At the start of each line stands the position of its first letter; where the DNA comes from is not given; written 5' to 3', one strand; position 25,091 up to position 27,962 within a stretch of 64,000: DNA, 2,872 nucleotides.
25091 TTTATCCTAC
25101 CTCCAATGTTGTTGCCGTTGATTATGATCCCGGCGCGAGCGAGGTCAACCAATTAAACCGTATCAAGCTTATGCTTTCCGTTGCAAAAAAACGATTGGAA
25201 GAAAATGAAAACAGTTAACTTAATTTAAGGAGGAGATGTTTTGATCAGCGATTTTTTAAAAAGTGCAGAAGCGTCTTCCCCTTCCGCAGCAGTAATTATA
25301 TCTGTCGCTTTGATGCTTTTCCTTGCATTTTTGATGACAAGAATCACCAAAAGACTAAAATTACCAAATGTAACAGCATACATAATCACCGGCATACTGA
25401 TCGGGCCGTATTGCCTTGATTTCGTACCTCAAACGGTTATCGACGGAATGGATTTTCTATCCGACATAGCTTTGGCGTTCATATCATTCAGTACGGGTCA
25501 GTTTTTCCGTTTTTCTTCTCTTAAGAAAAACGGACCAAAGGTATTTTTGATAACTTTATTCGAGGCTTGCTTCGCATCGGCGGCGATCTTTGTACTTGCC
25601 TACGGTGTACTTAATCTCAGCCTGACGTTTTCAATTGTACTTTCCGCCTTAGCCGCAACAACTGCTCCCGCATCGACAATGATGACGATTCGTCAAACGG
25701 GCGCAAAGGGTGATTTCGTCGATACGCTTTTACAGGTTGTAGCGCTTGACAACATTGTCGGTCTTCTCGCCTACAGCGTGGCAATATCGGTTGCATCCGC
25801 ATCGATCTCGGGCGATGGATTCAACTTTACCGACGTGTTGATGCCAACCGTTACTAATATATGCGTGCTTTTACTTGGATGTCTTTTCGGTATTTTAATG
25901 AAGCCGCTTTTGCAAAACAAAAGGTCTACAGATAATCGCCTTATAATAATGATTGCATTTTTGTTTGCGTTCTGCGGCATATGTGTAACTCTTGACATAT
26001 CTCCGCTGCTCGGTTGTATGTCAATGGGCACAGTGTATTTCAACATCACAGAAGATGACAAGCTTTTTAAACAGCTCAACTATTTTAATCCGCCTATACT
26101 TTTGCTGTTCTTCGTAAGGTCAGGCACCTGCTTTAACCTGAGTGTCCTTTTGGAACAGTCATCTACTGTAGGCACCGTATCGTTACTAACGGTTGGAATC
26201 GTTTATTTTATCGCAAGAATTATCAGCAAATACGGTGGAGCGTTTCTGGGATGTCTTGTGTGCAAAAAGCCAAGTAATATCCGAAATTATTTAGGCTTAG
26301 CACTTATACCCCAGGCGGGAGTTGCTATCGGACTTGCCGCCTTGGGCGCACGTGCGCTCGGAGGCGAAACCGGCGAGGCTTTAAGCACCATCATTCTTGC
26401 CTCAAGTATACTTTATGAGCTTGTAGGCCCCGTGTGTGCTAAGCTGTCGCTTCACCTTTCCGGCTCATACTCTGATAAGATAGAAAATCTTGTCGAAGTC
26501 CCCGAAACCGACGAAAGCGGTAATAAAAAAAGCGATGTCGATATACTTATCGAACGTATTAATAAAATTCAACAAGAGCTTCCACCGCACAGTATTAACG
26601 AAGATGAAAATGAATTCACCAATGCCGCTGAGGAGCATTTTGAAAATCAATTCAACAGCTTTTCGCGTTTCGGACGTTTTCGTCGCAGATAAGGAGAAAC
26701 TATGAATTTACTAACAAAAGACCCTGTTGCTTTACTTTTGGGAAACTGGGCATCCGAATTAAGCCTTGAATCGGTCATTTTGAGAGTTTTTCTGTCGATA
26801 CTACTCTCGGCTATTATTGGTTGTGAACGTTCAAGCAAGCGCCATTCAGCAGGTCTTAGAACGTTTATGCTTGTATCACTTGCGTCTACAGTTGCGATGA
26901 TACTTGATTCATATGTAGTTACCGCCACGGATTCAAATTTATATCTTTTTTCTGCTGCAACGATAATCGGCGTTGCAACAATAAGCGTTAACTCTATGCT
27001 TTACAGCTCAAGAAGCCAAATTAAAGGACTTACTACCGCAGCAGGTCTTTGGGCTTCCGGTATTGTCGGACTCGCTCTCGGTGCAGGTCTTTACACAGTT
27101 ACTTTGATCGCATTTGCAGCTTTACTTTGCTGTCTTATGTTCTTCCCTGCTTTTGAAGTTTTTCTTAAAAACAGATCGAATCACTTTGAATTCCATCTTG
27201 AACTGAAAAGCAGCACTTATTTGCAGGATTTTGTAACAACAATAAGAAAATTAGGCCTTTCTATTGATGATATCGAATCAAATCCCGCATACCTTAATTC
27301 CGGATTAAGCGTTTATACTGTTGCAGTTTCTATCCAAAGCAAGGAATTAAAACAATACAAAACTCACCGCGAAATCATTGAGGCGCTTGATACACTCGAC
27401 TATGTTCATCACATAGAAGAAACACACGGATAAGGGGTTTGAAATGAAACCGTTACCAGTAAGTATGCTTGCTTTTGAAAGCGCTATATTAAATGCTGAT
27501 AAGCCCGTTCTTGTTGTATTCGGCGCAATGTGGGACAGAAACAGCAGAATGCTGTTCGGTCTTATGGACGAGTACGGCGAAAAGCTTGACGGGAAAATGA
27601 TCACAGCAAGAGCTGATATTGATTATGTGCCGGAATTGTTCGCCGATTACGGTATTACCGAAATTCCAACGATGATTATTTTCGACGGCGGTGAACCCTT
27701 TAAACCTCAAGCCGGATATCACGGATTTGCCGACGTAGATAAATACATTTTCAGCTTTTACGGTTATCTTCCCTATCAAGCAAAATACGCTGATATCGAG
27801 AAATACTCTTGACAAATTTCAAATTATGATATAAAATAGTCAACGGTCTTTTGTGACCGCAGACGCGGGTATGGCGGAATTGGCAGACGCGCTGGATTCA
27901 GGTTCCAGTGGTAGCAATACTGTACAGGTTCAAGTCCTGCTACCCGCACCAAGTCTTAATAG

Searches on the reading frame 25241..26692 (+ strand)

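Call 61: search_protein_families(library=pfam, proteins=[window:25241-26692:+], max_evalue=0.001)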
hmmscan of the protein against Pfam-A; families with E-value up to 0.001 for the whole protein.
window:25241-26692:+ (483 aa): 1 family
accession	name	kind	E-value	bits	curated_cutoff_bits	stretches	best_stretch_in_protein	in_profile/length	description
PF00999.27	Na_H_Exchanger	-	5.7e-32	111.4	26.2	1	27-390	2-363/375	Sodium/hydrogen exchanger, transmembrane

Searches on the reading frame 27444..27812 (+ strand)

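Call 61: search_protein_families(library=pfam, proteins=[window:27444-27812:+], max_evalue=0.001)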
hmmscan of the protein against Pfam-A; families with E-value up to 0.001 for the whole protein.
window:27444-27812:+ (122 aa): 1 family
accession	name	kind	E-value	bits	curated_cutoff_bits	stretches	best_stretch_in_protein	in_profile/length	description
PF00085.26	Thioredoxin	-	7.1e-11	42.5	23.5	1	8-92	7-91/103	Thioredoxin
